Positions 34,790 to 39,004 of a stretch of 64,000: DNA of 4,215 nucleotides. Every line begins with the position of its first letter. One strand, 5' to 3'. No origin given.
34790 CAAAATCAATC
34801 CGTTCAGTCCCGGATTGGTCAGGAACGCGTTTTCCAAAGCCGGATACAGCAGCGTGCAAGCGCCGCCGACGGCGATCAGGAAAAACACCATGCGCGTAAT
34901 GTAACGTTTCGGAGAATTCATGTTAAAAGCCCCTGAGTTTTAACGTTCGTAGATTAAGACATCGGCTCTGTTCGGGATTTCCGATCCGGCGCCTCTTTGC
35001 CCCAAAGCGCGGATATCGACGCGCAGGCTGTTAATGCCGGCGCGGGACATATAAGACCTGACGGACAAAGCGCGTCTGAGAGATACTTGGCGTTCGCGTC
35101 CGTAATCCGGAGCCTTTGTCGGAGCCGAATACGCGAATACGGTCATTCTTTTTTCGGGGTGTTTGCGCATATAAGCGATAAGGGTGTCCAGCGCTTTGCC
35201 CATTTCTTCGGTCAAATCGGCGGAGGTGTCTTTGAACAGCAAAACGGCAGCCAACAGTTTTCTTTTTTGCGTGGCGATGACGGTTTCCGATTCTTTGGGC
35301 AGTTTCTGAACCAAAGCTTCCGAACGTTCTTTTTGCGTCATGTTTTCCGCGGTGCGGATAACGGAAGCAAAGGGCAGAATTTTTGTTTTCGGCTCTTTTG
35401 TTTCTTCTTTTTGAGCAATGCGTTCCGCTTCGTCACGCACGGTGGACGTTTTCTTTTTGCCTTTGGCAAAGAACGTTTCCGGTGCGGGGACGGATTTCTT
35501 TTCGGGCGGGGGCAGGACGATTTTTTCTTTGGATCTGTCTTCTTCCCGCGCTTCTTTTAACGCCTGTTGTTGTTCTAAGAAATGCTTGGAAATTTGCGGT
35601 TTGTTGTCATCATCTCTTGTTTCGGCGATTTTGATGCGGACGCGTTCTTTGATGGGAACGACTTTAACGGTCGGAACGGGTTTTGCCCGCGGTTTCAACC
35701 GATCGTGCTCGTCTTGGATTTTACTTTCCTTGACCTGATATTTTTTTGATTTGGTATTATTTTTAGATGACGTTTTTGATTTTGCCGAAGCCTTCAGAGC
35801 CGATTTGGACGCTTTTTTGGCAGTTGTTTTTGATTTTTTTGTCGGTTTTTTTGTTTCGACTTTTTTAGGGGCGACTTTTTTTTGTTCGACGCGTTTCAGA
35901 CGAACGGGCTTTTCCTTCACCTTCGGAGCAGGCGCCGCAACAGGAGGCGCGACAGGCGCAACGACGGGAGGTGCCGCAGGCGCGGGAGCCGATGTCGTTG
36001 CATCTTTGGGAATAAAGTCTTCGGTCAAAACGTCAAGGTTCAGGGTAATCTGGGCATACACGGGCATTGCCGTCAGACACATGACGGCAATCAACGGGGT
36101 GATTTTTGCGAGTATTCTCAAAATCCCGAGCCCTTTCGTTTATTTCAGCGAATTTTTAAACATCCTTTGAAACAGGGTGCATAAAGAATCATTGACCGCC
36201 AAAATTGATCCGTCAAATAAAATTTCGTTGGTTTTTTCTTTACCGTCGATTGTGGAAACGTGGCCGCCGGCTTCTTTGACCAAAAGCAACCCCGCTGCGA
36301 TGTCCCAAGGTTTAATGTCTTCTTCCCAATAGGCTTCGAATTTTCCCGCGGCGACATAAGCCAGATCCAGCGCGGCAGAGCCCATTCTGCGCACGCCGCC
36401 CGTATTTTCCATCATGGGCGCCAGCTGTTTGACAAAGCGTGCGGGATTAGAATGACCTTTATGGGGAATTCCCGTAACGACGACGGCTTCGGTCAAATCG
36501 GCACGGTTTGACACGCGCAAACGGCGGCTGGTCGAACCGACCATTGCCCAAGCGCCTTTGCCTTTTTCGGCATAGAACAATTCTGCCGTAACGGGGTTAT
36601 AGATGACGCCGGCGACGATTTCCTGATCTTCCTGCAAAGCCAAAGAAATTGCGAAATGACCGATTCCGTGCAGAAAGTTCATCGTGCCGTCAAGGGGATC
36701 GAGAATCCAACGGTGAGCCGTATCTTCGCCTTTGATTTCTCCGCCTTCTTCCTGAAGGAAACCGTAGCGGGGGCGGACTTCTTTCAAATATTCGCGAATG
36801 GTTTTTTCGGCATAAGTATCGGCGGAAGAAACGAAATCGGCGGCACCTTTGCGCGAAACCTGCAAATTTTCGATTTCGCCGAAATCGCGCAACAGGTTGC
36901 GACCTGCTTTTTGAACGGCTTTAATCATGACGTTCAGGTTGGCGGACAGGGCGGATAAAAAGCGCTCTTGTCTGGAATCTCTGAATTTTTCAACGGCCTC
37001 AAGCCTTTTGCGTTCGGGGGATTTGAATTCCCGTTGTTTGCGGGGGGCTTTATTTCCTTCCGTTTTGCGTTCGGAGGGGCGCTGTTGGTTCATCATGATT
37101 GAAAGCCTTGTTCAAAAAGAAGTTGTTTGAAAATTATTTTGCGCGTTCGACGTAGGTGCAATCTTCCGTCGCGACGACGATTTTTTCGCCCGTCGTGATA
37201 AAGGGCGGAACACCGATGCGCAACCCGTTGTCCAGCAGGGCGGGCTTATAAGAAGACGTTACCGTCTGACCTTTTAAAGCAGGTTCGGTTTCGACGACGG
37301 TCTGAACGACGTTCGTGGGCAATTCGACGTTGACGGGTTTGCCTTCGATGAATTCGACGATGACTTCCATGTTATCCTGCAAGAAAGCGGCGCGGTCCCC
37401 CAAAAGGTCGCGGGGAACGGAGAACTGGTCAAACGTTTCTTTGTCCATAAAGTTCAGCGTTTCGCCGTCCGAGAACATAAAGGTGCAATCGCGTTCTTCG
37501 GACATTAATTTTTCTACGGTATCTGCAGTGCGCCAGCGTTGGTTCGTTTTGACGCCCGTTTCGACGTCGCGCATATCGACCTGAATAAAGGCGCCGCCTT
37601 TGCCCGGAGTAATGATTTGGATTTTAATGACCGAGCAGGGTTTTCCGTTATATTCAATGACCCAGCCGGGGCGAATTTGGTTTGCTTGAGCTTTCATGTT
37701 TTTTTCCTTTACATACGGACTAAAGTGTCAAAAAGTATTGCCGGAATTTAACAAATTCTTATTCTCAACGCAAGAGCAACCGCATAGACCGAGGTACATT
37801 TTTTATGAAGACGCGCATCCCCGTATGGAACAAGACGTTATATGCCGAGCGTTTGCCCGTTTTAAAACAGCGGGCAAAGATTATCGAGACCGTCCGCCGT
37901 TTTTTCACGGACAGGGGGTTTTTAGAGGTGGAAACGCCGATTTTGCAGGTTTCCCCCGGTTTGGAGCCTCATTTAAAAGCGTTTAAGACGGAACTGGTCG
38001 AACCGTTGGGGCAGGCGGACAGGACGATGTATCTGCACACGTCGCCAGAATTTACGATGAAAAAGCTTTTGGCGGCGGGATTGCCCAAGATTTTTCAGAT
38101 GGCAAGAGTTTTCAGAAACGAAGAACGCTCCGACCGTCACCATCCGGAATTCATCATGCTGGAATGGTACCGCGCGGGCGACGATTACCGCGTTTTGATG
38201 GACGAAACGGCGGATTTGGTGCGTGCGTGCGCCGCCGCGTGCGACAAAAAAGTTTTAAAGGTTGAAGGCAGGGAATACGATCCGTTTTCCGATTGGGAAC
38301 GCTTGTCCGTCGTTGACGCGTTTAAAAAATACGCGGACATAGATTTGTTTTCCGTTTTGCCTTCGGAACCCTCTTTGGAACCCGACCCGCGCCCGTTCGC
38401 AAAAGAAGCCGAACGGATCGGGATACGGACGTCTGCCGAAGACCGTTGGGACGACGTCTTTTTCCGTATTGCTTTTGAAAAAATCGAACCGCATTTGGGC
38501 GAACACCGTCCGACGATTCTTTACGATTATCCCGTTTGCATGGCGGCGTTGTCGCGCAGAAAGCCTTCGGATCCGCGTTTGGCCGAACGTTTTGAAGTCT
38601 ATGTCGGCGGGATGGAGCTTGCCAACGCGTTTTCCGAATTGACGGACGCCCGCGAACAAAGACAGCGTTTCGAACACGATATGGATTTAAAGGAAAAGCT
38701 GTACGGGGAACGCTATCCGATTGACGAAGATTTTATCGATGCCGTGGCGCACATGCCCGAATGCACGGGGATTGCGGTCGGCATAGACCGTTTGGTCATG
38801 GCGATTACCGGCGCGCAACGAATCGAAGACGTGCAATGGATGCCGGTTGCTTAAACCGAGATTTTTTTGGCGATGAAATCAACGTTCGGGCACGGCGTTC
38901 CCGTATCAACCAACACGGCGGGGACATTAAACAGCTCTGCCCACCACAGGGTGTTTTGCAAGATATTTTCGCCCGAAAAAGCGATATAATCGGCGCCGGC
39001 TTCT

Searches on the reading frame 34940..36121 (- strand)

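Call 60: search_protein_families(library=pfam, proteins=[window:34940-36121:-], max_evalue=0.00001)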
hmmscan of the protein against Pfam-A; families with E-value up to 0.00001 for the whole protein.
window:34940-36121:- (393 aa): 1 family
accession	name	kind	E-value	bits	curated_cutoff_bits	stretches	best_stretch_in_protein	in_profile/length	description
PF00691.25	OmpA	-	2.4e-10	41.1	27.2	1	295-376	1-82/98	OmpA family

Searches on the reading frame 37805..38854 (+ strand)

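Call 60: search_protein_families(library=pfam, proteins=[window:37805-38854:+], max_evalue=0.00001)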
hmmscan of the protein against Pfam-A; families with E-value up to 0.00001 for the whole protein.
window:37805-38854:+ (349 aa): 1 family
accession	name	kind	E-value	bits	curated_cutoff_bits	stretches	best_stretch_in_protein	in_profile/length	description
PF00152.25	tRNA-synt_2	-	7.4e-53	180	25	1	19-347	21-305/308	tRNA synthetases class II (D, K and N)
